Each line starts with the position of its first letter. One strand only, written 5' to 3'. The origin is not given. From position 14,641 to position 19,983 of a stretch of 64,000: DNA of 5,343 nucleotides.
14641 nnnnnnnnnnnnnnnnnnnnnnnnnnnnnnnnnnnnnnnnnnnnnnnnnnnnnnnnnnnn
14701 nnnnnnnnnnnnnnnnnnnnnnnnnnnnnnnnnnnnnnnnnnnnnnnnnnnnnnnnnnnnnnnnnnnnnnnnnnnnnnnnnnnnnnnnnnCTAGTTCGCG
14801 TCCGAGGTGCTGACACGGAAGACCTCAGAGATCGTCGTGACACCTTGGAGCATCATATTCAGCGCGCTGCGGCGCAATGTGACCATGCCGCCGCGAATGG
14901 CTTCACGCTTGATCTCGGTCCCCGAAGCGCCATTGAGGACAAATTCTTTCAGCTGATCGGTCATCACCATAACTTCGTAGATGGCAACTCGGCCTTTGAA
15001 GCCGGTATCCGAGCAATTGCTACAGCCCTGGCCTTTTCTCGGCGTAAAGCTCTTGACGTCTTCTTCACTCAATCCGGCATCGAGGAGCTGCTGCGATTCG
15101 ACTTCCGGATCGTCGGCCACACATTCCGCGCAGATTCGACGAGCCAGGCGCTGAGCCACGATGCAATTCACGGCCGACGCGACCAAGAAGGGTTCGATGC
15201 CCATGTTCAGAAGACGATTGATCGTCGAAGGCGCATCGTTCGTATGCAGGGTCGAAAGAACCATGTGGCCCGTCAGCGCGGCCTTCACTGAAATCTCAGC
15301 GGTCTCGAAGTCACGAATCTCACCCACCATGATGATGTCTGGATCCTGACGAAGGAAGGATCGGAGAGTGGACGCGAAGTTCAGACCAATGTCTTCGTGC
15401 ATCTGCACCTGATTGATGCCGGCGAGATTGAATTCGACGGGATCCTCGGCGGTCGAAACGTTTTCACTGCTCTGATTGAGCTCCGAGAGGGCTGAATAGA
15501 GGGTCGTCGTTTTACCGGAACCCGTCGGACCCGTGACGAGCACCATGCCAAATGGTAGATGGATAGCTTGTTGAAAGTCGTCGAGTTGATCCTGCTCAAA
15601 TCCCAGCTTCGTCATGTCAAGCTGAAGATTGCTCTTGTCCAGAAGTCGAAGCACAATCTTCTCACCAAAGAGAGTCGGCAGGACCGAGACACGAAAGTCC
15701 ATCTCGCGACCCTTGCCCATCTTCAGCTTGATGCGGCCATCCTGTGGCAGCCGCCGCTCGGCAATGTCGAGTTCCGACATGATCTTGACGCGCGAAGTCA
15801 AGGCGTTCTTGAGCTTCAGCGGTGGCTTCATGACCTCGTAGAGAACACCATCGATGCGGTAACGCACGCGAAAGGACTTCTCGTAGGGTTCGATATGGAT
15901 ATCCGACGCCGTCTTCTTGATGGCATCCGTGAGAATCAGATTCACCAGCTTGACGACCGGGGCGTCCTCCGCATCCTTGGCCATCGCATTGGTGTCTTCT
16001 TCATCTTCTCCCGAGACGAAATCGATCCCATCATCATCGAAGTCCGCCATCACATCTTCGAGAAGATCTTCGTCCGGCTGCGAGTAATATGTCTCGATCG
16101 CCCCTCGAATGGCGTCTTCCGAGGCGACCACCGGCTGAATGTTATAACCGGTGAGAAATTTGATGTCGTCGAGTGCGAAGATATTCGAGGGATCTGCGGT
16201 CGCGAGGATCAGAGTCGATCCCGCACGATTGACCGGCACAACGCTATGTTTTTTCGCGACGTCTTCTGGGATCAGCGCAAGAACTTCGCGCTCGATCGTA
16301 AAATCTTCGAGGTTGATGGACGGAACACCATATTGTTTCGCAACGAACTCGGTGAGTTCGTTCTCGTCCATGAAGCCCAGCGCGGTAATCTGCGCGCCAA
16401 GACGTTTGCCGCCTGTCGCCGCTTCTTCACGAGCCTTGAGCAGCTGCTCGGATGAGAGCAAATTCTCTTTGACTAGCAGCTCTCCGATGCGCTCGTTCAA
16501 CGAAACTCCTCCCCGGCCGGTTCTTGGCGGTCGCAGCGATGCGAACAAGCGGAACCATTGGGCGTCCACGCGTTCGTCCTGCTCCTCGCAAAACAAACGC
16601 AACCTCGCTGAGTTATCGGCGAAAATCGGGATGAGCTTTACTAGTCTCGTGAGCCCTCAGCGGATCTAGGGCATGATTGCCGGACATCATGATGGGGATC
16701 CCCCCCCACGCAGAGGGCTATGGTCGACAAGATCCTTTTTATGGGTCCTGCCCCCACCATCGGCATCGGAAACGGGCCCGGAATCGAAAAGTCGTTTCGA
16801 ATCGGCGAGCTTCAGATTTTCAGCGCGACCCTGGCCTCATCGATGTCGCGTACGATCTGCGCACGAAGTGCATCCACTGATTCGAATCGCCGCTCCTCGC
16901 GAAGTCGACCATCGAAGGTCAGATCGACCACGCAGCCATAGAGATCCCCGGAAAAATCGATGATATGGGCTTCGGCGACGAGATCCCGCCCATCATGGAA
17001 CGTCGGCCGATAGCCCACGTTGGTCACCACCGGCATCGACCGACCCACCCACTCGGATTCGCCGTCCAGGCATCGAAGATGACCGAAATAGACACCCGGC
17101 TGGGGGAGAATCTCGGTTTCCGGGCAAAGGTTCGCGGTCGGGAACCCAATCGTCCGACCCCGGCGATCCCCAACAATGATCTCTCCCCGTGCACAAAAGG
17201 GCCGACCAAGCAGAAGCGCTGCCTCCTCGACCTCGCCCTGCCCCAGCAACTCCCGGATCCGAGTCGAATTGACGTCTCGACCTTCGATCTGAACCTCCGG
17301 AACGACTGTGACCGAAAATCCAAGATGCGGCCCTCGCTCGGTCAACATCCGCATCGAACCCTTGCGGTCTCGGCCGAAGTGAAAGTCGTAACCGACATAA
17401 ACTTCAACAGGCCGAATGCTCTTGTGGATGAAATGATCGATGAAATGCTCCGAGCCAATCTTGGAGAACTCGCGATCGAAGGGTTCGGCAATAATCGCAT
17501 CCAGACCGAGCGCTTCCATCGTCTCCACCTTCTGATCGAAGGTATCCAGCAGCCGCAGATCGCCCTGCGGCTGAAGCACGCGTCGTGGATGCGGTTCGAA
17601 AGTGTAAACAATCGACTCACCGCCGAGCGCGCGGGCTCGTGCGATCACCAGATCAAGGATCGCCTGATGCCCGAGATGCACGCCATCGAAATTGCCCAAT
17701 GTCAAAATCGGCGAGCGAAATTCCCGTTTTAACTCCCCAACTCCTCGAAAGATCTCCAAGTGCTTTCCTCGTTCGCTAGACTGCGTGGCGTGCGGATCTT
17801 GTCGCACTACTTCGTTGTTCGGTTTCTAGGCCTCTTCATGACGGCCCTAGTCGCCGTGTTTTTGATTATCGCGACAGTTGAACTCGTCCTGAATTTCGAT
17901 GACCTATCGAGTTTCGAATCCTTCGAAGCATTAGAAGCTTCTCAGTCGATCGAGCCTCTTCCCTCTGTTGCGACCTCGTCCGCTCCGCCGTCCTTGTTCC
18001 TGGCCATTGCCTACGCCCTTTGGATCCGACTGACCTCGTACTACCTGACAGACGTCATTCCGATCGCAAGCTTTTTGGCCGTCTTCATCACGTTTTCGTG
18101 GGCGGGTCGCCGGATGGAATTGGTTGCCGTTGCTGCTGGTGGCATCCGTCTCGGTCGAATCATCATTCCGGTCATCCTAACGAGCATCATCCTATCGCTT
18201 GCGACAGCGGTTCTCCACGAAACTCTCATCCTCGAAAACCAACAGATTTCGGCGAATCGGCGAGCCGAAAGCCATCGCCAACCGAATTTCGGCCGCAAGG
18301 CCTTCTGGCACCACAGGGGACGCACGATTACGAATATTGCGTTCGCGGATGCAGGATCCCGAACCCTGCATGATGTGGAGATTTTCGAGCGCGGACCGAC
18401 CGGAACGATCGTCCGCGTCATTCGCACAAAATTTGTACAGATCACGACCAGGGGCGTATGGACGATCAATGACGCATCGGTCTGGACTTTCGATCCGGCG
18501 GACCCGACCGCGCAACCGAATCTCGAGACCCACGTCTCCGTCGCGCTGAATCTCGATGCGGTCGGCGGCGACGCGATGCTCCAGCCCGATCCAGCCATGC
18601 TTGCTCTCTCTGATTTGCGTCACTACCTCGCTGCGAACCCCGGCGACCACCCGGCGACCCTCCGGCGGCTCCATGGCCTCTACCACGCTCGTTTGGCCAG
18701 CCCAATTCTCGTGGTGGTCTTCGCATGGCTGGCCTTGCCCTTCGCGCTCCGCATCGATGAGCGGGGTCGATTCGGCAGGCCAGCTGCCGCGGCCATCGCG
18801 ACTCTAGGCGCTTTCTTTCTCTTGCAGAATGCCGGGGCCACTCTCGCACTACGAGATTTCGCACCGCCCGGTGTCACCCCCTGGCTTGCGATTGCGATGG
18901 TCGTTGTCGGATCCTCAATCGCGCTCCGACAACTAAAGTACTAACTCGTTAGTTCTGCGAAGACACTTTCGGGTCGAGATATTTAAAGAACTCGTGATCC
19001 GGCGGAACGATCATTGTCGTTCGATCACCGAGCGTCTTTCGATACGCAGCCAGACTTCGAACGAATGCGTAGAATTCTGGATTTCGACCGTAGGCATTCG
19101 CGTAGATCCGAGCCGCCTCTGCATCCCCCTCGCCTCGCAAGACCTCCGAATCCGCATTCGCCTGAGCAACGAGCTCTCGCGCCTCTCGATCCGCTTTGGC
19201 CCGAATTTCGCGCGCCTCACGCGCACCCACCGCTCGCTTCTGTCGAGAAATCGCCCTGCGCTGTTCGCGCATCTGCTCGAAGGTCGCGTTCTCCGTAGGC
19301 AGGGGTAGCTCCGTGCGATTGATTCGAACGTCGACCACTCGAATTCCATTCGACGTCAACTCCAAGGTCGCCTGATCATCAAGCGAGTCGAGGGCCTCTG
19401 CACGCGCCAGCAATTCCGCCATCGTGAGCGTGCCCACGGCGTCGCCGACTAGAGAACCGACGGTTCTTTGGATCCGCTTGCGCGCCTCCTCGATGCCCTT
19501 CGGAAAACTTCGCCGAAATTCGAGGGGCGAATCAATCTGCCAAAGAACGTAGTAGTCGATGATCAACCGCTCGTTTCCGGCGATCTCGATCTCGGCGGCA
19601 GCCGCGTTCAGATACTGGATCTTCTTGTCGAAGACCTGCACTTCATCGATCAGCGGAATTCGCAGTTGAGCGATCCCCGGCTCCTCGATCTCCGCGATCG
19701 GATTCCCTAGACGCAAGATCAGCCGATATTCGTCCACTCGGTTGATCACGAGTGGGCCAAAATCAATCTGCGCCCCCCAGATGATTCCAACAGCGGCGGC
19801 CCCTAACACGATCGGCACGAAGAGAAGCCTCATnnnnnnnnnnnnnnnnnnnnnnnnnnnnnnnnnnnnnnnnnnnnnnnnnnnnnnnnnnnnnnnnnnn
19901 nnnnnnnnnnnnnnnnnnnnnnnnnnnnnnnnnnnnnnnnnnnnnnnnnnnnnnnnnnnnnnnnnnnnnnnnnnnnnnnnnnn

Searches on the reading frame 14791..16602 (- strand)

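Call 28: search_protein_families(library=pfam, proteins=[window:14791-16602:-], max_evalue=0.001)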
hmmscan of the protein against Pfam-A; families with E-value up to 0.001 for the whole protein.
window:14791-16602:- (603 aa): 5 families
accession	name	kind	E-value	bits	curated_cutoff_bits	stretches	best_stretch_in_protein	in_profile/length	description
PF00437.27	T2SSE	-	3.5e-142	473.9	24.9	1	211-596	3-370/370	Type II/IV secretion system protein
PF05157.20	MshEN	-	4.6e-26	91.1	23.1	1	91-178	1-89/90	MshEN domain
PF13191.12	AAA_16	-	0.00034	21.6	32.6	1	336-379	8-52/167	AAA ATPase domain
PF13245.12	AAA_19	-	0.00065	20.3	25.1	0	349-423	9-78/134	AAA domain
PF25199.1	nSTAND_NTPase5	-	0.00079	19.7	34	0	353-383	43-74/145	Novel STAND NTPase 5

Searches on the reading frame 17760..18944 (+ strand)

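Call 28: search_protein_families(library=pfam, proteins=[window:17760-18944:+], max_evalue=0.001)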
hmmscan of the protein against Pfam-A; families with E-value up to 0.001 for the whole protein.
window:17760-18944:+ (394 aa): 1 family
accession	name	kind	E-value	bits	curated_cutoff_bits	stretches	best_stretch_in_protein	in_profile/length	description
PF03739.19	LptF_LptG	-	7e-36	124.4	27.9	1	94-389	54-351/353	Lipopolysaccharide export system permease LptF/LptG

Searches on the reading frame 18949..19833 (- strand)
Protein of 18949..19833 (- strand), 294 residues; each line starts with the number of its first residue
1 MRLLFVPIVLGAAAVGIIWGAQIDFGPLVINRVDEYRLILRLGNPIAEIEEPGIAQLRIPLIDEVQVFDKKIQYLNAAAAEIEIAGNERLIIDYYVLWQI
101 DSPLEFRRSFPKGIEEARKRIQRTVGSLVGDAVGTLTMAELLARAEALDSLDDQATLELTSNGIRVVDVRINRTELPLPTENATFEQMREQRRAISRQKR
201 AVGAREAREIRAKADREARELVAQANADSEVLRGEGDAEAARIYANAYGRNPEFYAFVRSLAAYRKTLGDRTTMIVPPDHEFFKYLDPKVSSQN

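Call 28: search_protein_families(library=pfam, proteins=[window:18949-19833:-], max_evalue=0.001)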
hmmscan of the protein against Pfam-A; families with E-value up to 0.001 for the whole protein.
window:18949-19833:- (294 aa): 1 family
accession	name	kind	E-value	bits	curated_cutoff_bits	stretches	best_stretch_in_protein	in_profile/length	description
PF01145.31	Band_7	-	9.4e-15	55.5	23.6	1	35-213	7-173/176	SPFH domain / Band 7 family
